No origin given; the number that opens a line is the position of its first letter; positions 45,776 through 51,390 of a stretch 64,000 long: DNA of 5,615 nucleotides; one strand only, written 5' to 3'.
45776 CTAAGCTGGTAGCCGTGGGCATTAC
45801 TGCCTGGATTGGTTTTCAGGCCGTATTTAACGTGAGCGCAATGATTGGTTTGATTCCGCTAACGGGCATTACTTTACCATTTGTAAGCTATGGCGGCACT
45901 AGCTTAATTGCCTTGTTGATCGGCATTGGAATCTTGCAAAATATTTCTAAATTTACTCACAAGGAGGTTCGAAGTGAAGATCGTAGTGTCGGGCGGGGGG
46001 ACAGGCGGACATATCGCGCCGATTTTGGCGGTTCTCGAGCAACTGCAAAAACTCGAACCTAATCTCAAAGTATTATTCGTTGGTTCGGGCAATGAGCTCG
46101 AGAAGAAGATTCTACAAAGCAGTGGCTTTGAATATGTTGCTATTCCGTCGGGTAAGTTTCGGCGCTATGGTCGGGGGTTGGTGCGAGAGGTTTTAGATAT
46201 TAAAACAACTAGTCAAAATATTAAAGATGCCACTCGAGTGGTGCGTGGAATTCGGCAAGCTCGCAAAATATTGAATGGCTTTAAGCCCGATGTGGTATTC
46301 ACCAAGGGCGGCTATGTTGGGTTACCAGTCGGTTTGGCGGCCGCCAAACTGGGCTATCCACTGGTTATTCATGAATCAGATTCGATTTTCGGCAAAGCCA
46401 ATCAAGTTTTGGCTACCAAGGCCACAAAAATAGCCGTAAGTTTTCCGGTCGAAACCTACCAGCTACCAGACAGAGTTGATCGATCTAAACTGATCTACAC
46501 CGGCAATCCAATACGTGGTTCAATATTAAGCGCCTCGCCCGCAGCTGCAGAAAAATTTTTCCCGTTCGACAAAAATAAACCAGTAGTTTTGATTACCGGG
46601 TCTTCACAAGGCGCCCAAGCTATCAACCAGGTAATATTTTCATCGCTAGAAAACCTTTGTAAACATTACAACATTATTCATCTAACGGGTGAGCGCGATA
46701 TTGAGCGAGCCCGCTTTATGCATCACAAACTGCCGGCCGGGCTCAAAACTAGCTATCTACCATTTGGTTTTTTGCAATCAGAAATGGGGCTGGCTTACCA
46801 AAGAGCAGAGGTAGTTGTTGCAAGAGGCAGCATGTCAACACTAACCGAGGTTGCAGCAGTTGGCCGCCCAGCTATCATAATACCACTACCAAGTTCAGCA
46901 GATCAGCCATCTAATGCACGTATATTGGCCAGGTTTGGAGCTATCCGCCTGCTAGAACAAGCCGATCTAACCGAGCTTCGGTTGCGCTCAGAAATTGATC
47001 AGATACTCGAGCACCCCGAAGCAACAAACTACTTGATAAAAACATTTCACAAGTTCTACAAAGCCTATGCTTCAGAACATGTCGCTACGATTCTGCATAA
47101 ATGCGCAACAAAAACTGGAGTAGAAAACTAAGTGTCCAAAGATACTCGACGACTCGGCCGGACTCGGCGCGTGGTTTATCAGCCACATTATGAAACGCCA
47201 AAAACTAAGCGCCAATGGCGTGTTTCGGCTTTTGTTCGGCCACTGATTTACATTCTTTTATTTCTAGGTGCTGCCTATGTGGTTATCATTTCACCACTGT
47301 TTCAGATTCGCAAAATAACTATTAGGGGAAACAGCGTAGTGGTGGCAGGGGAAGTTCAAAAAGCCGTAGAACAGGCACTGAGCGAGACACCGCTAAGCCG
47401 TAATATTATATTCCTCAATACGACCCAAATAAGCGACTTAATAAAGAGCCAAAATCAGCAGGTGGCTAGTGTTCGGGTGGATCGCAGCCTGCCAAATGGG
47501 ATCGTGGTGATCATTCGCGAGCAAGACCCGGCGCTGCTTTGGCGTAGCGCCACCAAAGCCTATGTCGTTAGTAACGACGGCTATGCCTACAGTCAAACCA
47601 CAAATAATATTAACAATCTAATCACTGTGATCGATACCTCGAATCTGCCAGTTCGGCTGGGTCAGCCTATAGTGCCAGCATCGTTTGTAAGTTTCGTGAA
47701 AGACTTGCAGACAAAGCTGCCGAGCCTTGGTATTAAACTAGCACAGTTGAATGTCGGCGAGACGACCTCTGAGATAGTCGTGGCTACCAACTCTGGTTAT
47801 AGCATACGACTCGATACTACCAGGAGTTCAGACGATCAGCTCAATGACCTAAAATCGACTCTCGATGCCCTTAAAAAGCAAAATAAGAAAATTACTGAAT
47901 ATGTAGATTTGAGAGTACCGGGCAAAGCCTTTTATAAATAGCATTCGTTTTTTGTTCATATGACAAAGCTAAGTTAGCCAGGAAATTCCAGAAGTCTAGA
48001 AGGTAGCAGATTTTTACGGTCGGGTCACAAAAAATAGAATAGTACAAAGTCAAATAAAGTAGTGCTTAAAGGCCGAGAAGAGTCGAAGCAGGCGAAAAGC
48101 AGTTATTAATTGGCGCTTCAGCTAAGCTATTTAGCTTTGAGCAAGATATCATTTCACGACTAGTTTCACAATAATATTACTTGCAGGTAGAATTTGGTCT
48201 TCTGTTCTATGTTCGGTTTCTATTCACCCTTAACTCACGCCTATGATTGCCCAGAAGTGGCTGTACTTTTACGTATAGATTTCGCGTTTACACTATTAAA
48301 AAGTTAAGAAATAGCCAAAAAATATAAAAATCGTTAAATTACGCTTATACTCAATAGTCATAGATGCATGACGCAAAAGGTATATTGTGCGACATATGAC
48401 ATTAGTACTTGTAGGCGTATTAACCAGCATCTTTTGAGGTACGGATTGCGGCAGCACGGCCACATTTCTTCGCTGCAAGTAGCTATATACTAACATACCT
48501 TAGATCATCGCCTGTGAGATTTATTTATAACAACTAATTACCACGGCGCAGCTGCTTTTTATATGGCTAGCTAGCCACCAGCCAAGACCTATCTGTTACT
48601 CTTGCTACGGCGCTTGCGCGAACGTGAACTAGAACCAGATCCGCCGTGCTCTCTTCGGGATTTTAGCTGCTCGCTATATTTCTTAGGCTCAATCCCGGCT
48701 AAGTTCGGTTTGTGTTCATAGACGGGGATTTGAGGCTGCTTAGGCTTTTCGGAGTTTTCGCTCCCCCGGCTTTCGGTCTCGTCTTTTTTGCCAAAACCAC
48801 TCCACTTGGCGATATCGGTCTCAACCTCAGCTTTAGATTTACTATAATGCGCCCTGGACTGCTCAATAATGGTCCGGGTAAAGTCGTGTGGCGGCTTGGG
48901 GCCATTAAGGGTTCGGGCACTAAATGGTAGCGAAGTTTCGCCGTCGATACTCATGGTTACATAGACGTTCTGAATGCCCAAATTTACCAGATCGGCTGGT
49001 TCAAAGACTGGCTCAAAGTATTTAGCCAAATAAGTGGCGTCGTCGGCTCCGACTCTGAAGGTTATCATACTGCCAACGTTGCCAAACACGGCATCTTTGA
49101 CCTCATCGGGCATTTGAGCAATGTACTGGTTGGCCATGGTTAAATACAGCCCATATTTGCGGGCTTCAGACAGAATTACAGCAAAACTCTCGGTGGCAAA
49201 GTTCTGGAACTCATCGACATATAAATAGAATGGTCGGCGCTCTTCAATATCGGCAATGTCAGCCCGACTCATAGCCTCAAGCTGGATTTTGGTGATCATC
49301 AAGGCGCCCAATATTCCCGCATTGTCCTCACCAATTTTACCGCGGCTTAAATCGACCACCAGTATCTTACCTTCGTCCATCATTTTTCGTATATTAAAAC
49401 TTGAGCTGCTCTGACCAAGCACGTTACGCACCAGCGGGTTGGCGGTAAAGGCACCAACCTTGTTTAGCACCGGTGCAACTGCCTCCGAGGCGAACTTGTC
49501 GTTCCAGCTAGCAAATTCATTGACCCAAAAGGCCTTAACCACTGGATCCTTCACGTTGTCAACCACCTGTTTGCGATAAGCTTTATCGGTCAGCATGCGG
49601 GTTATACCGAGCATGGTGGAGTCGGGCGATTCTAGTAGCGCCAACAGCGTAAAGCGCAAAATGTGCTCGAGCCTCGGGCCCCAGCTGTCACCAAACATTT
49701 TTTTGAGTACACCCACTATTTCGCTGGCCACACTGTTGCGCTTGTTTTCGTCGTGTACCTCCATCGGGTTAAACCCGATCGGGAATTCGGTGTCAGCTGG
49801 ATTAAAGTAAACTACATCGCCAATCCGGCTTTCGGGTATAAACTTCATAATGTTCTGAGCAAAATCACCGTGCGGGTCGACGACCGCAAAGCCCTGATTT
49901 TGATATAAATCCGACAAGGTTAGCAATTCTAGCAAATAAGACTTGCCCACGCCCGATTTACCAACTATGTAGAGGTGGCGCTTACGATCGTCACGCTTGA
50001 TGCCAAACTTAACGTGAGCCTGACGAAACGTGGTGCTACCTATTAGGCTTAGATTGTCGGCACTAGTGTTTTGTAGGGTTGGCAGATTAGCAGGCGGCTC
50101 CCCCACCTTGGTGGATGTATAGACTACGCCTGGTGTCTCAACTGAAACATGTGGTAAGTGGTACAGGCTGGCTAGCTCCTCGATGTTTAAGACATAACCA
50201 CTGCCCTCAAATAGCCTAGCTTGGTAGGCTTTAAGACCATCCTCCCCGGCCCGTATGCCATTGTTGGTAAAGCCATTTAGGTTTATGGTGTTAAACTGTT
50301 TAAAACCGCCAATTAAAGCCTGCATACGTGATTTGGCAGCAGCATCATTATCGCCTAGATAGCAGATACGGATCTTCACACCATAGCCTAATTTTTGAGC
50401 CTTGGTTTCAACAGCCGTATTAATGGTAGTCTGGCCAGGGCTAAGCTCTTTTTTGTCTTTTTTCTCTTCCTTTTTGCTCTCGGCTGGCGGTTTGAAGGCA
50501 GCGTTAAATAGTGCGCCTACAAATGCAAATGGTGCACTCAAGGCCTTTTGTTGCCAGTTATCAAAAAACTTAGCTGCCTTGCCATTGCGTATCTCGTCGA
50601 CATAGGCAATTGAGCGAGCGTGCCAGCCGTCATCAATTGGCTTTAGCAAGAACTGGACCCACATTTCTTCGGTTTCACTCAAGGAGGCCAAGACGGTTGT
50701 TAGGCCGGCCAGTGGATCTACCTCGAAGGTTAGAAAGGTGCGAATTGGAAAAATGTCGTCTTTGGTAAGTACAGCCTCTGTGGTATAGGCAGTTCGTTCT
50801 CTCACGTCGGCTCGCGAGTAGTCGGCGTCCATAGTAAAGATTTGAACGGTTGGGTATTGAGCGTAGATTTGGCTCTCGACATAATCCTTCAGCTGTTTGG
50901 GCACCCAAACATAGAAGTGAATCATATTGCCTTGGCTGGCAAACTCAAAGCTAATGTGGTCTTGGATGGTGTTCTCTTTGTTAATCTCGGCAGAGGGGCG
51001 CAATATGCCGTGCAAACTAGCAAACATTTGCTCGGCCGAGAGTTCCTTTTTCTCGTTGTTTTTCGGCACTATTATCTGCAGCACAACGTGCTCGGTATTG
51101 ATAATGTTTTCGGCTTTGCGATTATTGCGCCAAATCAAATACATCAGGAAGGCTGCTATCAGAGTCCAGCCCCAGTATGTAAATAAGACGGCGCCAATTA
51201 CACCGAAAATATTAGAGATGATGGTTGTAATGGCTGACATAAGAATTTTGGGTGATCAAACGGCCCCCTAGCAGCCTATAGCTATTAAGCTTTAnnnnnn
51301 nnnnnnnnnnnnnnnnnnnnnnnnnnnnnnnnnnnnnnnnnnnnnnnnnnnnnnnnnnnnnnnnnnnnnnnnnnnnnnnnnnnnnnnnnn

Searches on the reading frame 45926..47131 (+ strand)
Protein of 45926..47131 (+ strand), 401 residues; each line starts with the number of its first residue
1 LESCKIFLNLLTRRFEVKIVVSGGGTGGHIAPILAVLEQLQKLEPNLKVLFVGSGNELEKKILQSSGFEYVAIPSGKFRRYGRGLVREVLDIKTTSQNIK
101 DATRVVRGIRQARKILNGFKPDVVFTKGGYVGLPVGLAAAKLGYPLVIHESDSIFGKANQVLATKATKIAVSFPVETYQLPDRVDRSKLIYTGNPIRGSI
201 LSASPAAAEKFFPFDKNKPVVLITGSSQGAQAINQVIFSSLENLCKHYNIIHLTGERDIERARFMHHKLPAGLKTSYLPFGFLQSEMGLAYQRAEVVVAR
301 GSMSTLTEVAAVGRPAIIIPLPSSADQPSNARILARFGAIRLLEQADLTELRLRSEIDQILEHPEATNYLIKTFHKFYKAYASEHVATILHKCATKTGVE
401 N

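Call 15: search_protein_families(library=pfam, proteins=[window:45926-47131:+], max_evalue=0.01)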
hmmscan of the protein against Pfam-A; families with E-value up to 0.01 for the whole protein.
window:45926-47131:+ (401 aa): 6 families
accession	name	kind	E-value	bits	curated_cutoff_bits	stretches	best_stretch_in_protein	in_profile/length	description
PF03033.26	Glyco_transf_28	-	7e-34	117.3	26.2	1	19-170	1-138/139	Glycosyltransferase family 28 N-terminal domain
PF04101.22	Glyco_tran_28_C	-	1e-25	91.1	22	1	220-368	1-148/166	Glycosyltransferase family 28 C-terminal domain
PF13528.12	Glyco_trans_1_3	-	6.5e-07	29.3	25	0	21-126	7-101/322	Glycosyl transferase family 1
PF13579.12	Glyco_trans_4_4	-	0.00019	22.2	29.7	1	104-158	55-109/158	Glycosyl transferase 4-like domain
PF13439.12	Glyco_transf_4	-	0.00051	20.5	28.5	1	98-149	50-102/170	Glycosyltransferase Family 4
PF06722.18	EryCIII-like_C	-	0.0016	18.8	31.7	1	288-366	42-118/145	Erythromycin biosynthesis protein CIII-like, C-terminal domain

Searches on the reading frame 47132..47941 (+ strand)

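Call 15: search_protein_families(library=pfam, proteins=[window:47132-47941:+], max_evalue=0.01)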
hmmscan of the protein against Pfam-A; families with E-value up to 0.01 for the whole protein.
window:47132-47941:+ (269 aa): 2 families
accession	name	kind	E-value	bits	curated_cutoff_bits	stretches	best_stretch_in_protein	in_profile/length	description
PF08478.15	POTRA_1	-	4.2e-09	37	23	1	57-131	1-69/69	POTRA domain, FtsQ-type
PF03799.20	FtsQ_DivIB_C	-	0.0015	19.8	21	1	136-261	2-114/114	Cell division protein FtsQ/DivIB, C-terminal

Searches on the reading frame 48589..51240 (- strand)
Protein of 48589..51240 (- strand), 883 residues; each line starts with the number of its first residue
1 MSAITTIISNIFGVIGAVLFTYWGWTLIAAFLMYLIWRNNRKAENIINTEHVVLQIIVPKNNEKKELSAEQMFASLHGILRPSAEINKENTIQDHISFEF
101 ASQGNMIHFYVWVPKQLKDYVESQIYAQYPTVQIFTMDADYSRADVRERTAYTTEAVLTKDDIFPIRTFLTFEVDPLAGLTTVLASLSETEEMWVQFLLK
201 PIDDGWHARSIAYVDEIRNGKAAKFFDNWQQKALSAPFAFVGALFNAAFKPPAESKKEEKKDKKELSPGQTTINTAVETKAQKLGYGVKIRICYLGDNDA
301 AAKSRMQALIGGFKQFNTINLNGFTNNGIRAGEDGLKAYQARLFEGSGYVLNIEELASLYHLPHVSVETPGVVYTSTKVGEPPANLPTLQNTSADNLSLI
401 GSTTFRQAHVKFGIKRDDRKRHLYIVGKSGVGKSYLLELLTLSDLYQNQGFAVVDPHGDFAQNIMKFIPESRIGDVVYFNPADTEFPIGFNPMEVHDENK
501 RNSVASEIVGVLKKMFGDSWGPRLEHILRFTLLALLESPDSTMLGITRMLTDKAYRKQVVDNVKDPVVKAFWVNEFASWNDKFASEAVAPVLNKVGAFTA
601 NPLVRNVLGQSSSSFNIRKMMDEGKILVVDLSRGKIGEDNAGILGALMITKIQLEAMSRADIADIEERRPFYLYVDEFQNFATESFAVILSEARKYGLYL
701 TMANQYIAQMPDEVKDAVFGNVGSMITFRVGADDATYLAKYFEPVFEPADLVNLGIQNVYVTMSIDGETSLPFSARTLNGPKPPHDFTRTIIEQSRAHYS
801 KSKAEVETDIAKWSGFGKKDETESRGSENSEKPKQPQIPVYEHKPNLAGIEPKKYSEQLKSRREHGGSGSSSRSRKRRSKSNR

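Call 15: search_protein_families(library=pfam, proteins=[window:48589-51240:-], max_evalue=0.01)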
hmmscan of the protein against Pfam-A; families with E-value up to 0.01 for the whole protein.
window:48589-51240:- (883 aa): 8 families
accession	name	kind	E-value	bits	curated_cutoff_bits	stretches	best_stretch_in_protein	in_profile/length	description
PF10412.15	TrwB_AAD_bind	-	5e-08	32.7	20.5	1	414-731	9-311/387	Type IV secretion-system coupling protein DNA-binding domain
PF01935.23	DUF87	-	5.7e-07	30.3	23.2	1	418-497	21-96/220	Helicase HerA, central domain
PF02534.20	T4SS-DNA_transf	-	1.4e-05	24.6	20.1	1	416-740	40-380/468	Type IV secretory system Conjugative DNA transfer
PF12696.13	TraG-D_C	-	0.00015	22.2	22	1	670-736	1-71/126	TraM recognition site of TraD and TraG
PF13191.12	AAA_16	-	0.00052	21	32.6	0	415-443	19-47/167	AAA ATPase domain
PF13401.12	AAA_22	-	0.00081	20.1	27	0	418-458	3-43/130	AAA domain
PF19044.6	P-loop_TraG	-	0.0017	17.5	25.8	1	420-514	29-120/413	TraG P-loop domain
PF12846.13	AAA_10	-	0.004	16.7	27.5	1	420-553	21-152/362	AAA-like domain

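Call 31: search_protein_families(library=ncbifam, proteins=[window:48589-51240:-], max_evalue=0.01)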
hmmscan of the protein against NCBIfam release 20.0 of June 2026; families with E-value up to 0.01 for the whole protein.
window:48589-51240:- (883 aa): 9 families
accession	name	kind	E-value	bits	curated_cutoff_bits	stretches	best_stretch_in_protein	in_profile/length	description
NF045973.1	conju_CD1115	equivalog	1.2e-10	40.8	250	1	416-736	20-363/442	VirD4-like conjugal transfer protein, CD1115 family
TIGR03743.1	SXT_TraD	subfamily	1.8e-10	39.9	366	2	414-513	169-269/636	conjugative transfer system coupling protein TraD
NF053655.1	CedD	equivalog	3e-07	29.5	600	1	379-468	180-269/527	DNA-translocating ATPase CedD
TIGR03754.1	conj_TOL_TraD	equivalog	1.4e-06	27.1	647.55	1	413-460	173-220/643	type IV conjugative transfer system coupling protein TraD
NF041447.1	TrbC_conju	equivalog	0.00017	20.2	800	0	385-457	94-166/685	F-type conjugative transfer protein TrbC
NF045975.1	VirB4_plasma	equivalog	0.00026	18.8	590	1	406-464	498-559/894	Mbov_0397 family ICE element conjugal transfer ATPase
TIGR03783.1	Bac_Flav_CT_G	subfamily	0.00051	18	261.55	1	420-513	438-534/829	TraG family conjugative transposon ATPase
NF033849.1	ser_rich_anae_1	subfamily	0.00093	16.6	650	0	683-714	1047-1078/1163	serine-rich protein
NF040713.1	ZapE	equivalog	0.0049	16.2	140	0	411-440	43-72/344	cell division protein ZapE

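Call 32: search_solved_structures(query=window:48589-51240:-, max_evalue=0.01)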
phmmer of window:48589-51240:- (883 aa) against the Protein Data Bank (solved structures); distinct sequences matched with E-value up to 0.01: 3.
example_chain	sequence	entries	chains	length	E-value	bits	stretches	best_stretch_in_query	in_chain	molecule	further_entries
1gl6_A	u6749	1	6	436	0.0001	23.8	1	414-467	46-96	ATPASE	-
1e9r_A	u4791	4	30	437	0.0001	23.8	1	414-467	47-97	CONJUGAL TRANSFER PROTEIN TRWB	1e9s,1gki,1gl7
6sz9_A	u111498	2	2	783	0.0014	20.1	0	411-461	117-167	IcmO (DotL)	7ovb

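Call 63: search_protein_families(library=padloc, proteins=[window:48589-51240:-], max_evalue=0.001)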
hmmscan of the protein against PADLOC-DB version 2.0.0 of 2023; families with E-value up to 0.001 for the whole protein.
window:48589-51240:- (883 aa): 5 families
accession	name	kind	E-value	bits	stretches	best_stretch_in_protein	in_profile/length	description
PDLC04140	mad8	-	7.8e-17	59.7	1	409-760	15-285/314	mads_8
PDLC04105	HerA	-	5.2e-09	33.2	1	677-732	439-490/576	-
PDLC04103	HerA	-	2.4e-08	30.8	1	676-730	459-509/579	-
PDLC02684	DndH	-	1.4e-06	24.1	1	399-710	1344-1641/1715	DndH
PDLC04106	HerA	-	0.00043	16.9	0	677-734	532-585/667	-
